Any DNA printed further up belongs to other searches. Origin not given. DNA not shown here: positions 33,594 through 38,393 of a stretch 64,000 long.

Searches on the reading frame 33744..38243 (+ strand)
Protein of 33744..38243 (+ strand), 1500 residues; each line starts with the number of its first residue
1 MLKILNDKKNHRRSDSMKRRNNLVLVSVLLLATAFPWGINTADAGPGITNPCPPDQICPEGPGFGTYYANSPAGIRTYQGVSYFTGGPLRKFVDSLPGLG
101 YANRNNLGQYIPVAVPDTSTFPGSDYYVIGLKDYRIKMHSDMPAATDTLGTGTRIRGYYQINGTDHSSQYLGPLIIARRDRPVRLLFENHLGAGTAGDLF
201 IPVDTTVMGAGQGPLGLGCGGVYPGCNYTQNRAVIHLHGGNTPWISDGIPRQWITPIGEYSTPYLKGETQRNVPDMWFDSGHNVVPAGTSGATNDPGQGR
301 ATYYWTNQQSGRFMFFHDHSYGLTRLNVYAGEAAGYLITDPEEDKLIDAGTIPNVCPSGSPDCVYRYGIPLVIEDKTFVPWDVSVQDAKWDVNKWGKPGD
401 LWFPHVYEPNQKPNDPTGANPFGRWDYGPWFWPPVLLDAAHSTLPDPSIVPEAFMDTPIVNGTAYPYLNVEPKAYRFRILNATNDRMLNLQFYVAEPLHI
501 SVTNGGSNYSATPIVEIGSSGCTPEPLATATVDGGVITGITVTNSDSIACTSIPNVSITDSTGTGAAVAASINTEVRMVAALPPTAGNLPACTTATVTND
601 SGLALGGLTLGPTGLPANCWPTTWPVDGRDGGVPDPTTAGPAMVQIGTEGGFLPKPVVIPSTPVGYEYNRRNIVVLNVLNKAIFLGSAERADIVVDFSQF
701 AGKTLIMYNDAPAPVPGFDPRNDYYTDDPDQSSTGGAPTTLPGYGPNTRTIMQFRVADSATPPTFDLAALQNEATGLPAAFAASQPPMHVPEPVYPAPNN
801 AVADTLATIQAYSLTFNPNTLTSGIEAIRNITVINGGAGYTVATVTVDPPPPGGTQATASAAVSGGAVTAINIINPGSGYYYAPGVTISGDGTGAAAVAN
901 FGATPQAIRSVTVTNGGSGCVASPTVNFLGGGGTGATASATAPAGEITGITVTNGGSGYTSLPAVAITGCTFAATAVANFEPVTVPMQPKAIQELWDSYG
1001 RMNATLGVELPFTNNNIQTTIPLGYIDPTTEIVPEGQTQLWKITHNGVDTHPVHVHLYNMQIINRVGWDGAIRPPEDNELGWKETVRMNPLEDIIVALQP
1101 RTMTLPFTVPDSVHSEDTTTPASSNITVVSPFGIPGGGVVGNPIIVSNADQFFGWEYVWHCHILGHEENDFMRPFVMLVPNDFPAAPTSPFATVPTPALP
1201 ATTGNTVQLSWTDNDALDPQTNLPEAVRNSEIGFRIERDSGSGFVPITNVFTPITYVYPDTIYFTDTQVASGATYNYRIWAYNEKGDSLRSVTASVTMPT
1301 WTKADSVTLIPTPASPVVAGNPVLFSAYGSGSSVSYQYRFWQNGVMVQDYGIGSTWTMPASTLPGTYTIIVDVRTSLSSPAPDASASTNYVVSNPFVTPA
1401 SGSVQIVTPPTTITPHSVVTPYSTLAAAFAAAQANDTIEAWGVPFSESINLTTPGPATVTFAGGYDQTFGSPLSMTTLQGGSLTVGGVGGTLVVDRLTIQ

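Call 6: search_protein_families(library=pfam, proteins=[window:33744-38243:+], max_evalue=0.01)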
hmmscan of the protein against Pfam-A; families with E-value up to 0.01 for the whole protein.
window:33744-38243:+ (1500 aa): 1 family
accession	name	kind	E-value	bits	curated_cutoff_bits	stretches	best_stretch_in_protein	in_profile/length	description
PF07731.20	Cu-oxidase_2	-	8.2e-09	35.8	20.4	1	1028-1100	32-107/137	Multicopper oxidase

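Call 9: search_protein_families(library=ncbifam, proteins=[window:33744-38243:+], max_evalue=10)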
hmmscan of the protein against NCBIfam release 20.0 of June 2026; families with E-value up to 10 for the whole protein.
window:33744-38243:+ (1500 aa): 4 families
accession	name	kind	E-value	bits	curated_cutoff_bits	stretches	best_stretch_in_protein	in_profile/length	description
NF045554.1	AmiPhnlOxPhsA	equivalog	1.3e-31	109.8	950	5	296-346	138-187/581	O-aminophenol oxidase PhsA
NF008205.1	PRK10965.1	equivalog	2.7e-15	56.2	525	4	1033-1096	436-496/529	multicopper oxidase CueO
NF008135.0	PRK10883.1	equivalog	1.7e-06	26.9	581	1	455-506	209-260/471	cell division protein FtsP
NF033390.1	Orientia_TSA56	equivalog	0.41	9.4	200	1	510-572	19-81/525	type-specific antigen TSA56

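Call 15: find_encoding_contigs(protein=window:33744-38243:+, flank=10000, max_places=6)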
Protein window:33744-38243:+ (1500 aa): no gene with exactly this product is on record in the collection.

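Call 17: find_encoding_contigs(protein=window:33792-38243:+, flank=10000, max_places=6)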
Protein window:33792-38243:+ (1484 aa): 12 contigs read that carry it; 3 places shown.
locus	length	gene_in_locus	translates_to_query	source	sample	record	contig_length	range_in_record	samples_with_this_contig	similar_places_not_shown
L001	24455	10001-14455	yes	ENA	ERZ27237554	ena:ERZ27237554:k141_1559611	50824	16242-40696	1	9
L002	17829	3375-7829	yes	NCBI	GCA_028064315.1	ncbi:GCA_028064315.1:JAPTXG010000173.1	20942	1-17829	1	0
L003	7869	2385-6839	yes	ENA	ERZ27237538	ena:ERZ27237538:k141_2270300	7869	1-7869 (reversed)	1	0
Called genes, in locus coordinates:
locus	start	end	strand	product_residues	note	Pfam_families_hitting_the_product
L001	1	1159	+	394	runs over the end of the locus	PF00072:Response_reg (weak), PF05036:SPOR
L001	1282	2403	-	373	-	PF13439:Glyco_transf_4, PF13579:Glyco_trans_4_4 (weak), PF20706:GT4-conflict, PF00534:Glycos_transf_1, PF13692:Glyco_trans_1_4, PF13524:Glyco_trans_1_2 (faint)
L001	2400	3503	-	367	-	PF13439:Glyco_transf_4, PF13579:Glyco_trans_4_4 (faint), PF00534:Glycos_transf_1, PF13692:Glyco_trans_1_4, PF13524:Glyco_trans_1_2, PF20706:GT4-conflict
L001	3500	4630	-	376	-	PF00534:Glycos_transf_1, PF20706:GT4-conflict (weak), PF13692:Glyco_trans_1_4, PF13524:Glyco_trans_1_2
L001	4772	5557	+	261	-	PF01061:ABC2_membrane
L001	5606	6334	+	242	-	PF00005:ABC_tran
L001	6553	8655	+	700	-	PF00082:Peptidase_S8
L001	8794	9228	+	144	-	PF00839:Cys_rich_FGFR (faint)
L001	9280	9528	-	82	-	-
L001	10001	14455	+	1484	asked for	PF07731:Cu-oxidase_2 (faint)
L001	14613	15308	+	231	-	-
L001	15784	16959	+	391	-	-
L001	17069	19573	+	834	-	PF13489:Methyltransf_23, PF08241:Methyltransf_11, PF08242:Methyltransf_12, PF13649:Methyltransf_25, PF13847:Methyltransf_31, PF00535:Glycos_transf_2, PF10111:Glyco_tranf_2_2, PF13641:Glyco_tranf_2_3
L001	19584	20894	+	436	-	PF00685:Sulfotransfer_1, PF13469:Sulfotransfer_3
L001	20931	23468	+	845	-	PF00534:Glycos_transf_1, PF13692:Glyco_trans_1_4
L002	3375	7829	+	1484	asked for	PF07731:Cu-oxidase_2 (faint)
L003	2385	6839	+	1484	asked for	PF07731:Cu-oxidase_2 (faint)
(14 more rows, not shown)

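Call 42: list_cluster_members(proteins=[window:33792-38243:+, window:30344-32443:+, P0008, P0006, P0022, P0043, P0058, P0013])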
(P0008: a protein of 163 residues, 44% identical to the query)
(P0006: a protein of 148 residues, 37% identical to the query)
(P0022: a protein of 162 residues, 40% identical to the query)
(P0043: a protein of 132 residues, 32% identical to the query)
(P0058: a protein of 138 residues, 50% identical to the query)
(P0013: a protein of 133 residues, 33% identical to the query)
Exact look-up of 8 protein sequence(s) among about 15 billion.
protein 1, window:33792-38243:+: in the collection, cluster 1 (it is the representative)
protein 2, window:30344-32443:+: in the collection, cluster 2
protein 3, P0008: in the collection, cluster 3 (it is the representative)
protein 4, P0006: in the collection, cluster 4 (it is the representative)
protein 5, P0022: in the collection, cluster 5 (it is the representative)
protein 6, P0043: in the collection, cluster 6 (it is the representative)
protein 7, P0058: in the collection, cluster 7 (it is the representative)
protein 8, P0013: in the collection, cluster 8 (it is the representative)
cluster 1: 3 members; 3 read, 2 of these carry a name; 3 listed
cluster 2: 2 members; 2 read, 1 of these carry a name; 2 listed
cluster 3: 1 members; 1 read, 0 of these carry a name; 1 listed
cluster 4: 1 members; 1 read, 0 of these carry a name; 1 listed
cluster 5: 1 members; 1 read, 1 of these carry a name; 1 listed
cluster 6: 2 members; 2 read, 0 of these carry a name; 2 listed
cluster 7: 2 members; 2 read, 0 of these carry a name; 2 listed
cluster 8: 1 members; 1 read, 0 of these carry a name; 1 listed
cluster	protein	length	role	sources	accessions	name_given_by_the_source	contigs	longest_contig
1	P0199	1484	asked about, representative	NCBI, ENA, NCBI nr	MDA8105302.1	MAG: multicopper oxidase domain-containing protein [Nitrospiraceae bacterium] | multicopper oxidase domain-containing protein [Nitrospiraceae bacterium]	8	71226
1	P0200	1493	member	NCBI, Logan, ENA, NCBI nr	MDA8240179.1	MAG: multicopper oxidase domain-containing protein [Nitrospiraceae bacterium] | multicopper oxidase domain-containing protein [Nitrospiraceae bacterium]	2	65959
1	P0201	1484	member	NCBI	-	-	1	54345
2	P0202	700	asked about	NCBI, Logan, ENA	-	-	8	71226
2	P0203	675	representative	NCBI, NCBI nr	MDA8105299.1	MAG: S8 family serine peptidase, partial [Nitrospiraceae bacterium] | S8 family serine peptidase [Nitrospiraceae bacterium]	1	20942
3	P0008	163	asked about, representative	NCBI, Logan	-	-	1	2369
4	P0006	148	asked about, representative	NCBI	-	-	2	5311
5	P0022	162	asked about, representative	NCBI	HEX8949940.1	MAG TPA: hypothetical protein VF790_13305, partial [Dissulfurispiraceae bacterium]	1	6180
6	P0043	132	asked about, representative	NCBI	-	-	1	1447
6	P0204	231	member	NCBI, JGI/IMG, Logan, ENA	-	-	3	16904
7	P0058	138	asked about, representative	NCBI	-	-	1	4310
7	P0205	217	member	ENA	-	-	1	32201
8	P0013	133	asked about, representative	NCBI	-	-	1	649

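Call 69: find_homologous_proteins(query=window:33792-37967:+, max_evalue=1e-20)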
Query window:33792-37967:+ (1392 aa): 6261 proteins with E <= 1e-20 among 8000 candidates; the best 120 are listed.
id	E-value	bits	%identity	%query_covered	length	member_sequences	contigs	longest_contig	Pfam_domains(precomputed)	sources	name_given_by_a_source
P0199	0.0e+0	3222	100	100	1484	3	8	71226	PF07731.21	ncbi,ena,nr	ncbi:MAG: multicopper oxidase domain-containing protein [Nitrospiraceae bacterium]|nr:multicopper ox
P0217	0.0e+0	2652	82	100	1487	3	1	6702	PF07731.21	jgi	jgi:FtsP/CotA-like multicopper oxidase with cupredoxin domain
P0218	0.0e+0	2155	83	81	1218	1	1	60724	PF07731.21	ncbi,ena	-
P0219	0.0e+0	1831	61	65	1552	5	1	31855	PF07731.21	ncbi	-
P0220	0.0e+0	1756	64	40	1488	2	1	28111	PF07731.21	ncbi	-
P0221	0.0e+0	1640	52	65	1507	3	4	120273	PF07731.21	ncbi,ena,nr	ncbi:MAG: multicopper oxidase domain-containing protein [Nitrospiraceae bacterium]|nr:multicopper ox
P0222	0.0e+0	1631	65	35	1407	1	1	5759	PF07731.21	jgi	jgi:FtsP/CotA-like multicopper oxidase with cupredoxin domain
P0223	0.0e+0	1621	53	65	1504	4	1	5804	PF07731.21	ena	-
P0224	0.0e+0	1608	54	65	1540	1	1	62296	PF07731.21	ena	-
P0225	0.0e+0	1553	53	65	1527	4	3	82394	PF07731.21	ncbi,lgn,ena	-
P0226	0.0e+0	1544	52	65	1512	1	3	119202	PF07731.21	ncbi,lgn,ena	-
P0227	0.0e+0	1526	55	49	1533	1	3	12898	PF07731.21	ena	-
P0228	0.0e+0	1496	63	31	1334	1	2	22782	PF07731.21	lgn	-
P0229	0.0e+0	1482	56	48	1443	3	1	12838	PF07731.21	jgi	jgi:FtsP/CotA-like multicopper oxidase with cupredoxin domain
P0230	0.0e+0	1466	60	34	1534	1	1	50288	PF07731.21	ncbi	-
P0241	0.0e+0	1363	52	59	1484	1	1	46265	PF01839.30,PF07731.21,PF13517.13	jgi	jgi:FtsP/CotA-like multicopper oxidase with cupredoxin domain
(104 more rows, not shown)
